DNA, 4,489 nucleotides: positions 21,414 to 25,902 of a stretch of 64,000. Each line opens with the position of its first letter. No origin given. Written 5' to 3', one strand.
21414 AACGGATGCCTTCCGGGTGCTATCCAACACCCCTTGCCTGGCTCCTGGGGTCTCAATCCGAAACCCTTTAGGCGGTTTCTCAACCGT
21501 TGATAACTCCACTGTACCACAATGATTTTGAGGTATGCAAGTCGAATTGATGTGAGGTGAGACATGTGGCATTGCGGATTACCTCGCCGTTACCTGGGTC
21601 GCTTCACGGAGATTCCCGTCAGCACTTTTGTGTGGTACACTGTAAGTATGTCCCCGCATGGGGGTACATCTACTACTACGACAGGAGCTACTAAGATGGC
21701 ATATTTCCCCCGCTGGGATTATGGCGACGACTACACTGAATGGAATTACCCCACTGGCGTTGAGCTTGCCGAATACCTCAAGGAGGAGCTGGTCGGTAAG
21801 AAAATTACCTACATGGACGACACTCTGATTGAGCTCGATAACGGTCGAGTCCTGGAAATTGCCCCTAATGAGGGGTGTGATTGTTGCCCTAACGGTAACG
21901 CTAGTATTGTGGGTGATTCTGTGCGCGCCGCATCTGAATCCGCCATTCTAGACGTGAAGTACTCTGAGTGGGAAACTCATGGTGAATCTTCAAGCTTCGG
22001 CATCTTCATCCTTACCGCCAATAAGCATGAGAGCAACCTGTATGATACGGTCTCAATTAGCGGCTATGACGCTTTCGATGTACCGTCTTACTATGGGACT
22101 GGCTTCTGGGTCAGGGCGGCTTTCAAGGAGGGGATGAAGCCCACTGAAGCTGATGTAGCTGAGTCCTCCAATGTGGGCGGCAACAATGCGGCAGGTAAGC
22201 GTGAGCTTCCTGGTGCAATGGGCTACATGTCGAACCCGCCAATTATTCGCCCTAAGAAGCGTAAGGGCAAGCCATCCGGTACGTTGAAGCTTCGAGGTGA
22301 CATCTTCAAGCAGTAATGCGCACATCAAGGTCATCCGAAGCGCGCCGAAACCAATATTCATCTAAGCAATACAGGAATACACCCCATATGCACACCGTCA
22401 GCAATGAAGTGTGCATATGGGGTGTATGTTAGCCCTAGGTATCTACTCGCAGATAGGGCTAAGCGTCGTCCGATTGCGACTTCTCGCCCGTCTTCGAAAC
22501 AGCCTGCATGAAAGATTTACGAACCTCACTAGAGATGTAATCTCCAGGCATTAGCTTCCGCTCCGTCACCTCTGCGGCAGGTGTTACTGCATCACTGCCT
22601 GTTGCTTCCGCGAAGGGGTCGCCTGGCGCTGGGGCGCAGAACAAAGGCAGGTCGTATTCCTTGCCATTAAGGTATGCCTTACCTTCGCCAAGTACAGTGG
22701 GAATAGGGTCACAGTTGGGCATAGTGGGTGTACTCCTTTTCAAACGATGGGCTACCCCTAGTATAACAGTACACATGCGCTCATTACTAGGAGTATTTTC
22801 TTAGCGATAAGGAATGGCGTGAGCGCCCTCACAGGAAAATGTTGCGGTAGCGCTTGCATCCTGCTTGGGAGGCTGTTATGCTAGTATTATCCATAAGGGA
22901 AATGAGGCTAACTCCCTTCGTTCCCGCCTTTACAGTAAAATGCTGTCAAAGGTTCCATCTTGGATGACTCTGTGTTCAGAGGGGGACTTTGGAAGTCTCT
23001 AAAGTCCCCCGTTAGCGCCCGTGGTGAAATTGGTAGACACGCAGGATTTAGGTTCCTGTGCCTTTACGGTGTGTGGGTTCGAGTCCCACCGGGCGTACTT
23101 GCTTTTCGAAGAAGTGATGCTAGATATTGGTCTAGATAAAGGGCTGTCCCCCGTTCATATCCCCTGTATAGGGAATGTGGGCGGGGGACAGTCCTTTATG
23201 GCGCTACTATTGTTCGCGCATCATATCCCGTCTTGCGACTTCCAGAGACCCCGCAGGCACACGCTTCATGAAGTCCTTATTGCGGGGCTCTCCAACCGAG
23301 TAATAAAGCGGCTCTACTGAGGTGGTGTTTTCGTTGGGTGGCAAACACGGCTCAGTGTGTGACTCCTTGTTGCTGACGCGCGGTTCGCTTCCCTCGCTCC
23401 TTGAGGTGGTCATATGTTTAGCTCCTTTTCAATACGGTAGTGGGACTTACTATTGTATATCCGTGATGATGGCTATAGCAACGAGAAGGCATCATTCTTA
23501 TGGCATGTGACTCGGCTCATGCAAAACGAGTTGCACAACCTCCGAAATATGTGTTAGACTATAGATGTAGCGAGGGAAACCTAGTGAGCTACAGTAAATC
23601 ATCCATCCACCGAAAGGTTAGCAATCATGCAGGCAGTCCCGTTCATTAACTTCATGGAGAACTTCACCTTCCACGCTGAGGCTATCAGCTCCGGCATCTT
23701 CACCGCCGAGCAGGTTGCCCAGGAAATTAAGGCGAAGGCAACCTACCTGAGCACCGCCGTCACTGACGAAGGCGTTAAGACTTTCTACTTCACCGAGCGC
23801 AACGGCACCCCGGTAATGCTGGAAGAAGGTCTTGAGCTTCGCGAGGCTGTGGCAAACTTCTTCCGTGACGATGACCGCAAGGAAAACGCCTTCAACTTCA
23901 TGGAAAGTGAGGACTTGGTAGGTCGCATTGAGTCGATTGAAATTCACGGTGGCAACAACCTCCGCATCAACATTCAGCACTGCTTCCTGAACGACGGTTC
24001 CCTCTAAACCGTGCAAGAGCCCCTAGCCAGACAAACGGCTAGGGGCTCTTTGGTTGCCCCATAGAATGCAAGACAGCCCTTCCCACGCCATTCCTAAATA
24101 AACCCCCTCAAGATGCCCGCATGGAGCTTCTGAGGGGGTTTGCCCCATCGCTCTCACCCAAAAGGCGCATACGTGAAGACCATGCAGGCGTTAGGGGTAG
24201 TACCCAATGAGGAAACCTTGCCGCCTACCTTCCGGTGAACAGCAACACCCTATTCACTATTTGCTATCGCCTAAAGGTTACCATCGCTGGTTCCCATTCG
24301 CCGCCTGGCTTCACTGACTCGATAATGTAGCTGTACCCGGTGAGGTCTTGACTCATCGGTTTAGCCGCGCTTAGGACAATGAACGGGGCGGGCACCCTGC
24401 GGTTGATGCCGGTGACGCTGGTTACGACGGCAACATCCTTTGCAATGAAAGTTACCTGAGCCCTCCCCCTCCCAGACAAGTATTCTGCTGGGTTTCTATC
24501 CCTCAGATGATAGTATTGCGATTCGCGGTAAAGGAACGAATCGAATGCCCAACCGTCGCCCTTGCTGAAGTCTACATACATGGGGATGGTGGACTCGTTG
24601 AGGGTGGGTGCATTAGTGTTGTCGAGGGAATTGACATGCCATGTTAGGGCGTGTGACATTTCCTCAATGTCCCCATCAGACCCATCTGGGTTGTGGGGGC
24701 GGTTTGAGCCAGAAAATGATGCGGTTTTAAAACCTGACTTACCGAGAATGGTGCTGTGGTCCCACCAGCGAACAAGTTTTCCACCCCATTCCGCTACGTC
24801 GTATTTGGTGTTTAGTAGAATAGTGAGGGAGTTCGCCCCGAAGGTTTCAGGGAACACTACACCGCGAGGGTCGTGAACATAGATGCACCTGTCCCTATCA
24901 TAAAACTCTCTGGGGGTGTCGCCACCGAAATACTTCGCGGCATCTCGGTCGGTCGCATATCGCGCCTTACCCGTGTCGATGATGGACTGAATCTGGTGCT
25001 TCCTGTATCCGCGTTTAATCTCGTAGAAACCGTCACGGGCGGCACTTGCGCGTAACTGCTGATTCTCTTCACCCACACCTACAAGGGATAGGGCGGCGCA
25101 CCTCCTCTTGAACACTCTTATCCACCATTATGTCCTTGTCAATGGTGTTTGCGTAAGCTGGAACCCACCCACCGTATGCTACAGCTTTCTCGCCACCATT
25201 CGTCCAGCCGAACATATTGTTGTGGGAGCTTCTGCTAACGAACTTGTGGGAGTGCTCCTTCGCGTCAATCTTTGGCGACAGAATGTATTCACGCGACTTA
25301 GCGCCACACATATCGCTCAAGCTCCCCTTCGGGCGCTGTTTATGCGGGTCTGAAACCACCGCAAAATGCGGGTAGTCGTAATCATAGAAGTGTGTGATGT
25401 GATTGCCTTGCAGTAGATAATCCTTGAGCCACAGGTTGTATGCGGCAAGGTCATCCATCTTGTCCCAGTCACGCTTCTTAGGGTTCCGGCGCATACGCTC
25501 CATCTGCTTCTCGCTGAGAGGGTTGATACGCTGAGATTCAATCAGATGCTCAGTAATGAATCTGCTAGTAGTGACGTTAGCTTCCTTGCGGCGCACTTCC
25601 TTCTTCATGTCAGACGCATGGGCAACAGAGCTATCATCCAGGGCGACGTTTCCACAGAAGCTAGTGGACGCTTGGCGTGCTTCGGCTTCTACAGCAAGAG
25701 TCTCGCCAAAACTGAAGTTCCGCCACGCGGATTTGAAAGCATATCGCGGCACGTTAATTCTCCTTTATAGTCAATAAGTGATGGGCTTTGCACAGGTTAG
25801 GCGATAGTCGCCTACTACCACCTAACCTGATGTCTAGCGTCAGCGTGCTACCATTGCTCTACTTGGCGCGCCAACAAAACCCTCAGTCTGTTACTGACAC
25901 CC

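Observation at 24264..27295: Tandem cluster of a seven-member modular paralog family (SHN..YGW motif) of unknown function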

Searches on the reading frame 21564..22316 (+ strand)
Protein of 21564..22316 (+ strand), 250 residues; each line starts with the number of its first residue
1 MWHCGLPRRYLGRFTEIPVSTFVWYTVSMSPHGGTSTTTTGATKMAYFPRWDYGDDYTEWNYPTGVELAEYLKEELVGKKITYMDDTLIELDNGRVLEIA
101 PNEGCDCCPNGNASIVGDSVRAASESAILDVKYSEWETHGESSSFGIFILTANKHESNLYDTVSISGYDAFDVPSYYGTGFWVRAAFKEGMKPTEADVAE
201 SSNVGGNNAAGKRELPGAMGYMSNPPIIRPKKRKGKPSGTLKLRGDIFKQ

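Call 69: search_protein_families(library=pfam, proteins=[window:21564-22316:+], max_evalue=0.1)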
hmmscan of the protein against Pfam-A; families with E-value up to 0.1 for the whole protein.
window:21564-22316:+ (250 aa): 1 family
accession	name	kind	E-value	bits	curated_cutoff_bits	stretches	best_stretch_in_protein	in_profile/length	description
PF24240.1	DUF7448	-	0.00013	22.8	27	1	74-166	1-89/104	Domain of unknown function (DUF7448)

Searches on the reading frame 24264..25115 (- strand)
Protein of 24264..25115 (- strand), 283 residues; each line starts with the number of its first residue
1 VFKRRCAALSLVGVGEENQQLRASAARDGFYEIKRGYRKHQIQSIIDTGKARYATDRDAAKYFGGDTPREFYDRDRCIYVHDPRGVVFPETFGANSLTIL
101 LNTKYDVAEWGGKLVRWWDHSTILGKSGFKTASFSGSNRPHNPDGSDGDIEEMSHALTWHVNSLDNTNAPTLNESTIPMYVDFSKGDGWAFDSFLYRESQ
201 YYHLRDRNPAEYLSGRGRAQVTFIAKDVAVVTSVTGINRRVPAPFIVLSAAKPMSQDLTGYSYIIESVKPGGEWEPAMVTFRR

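Call 5: search_protein_families(library=pfam, proteins=[window:24264-25115:-], max_evalue=1)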
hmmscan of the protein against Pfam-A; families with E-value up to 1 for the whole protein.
window:24264-25115:- (283 aa): 0 families

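Call 6: search_protein_families(library=phrogs, proteins=[window:24264-25115:-], max_evalue=0.01)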
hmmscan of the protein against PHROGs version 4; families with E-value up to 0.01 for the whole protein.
window:24264-25115:- (283 aa): 0 families

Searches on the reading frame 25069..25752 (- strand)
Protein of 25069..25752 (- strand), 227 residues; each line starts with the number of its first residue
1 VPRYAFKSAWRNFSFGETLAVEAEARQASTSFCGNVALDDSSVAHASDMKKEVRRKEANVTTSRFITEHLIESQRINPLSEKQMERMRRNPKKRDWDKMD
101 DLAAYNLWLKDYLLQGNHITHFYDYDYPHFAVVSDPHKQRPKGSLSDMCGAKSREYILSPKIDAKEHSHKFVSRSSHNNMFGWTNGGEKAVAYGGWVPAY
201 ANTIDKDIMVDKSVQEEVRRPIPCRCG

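Call 5: search_protein_families(library=pfam, proteins=[window:25069-25752:-], max_evalue=1)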
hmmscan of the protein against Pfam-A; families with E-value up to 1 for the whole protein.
window:25069-25752:- (227 aa): 2 families
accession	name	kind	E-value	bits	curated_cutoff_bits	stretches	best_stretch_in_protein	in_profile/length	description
PF16554.10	OAM_dimer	-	0.14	13.1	25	1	19-53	20-56/78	Dimerisation domain of d-ornithine 4,5-aminomutase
PF03918.19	CcmH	-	0.23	11.2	25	1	32-68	40-76/143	Cytochrome C biogenesis protein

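Call 6: search_protein_families(library=phrogs, proteins=[window:25069-25752:-], max_evalue=0.01)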
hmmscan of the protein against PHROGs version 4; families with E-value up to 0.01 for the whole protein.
window:25069-25752:- (227 aa): 0 families

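Call 25: find_encoding_contigs(protein=window:25069-25752:-, flank=8000, max_places=6)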
Protein window:25069-25752:- (227 aa): 5 contigs read that carry it; 2 places shown.
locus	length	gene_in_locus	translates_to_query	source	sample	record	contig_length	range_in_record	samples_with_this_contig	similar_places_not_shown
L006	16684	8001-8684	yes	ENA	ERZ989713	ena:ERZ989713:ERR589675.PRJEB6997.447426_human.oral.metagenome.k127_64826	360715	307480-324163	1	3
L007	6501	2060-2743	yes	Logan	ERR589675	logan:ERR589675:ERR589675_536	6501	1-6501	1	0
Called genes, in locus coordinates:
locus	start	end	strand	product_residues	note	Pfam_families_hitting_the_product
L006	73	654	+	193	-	-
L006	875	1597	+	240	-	PF12811:BaxI_1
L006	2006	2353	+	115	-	-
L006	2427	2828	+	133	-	-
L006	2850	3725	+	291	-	-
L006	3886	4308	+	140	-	-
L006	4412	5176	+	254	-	-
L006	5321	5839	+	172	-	-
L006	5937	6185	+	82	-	-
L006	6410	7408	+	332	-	-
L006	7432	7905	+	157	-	-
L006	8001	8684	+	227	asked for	-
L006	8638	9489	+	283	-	-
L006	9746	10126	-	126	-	-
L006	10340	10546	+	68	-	-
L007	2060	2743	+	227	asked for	-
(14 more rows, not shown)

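Call 88: list_cluster_members(proteins=[P0146, window:25069-25752:-, window:25848-26321:-])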
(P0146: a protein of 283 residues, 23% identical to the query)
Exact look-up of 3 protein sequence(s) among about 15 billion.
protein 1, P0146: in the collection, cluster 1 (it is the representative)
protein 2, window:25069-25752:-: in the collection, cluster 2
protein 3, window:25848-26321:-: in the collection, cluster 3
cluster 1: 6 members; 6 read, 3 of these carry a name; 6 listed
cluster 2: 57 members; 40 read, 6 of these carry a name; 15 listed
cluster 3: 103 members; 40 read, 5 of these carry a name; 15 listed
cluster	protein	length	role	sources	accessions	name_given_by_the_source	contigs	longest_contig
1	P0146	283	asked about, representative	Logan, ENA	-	-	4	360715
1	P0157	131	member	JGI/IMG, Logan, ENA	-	hypothetical protein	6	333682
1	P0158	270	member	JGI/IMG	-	hypothetical protein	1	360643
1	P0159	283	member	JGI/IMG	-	hypothetical protein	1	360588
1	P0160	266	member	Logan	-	-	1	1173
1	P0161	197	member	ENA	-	-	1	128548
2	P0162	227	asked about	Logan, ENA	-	-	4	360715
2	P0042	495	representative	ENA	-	-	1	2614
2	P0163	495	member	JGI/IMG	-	hypothetical protein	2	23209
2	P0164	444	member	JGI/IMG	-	hypothetical protein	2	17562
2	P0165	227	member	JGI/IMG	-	hypothetical protein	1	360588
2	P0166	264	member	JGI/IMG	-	hypothetical protein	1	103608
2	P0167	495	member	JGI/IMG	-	hypothetical protein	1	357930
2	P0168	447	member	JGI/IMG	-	hypothetical protein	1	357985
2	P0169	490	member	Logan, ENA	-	-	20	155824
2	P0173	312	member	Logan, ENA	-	-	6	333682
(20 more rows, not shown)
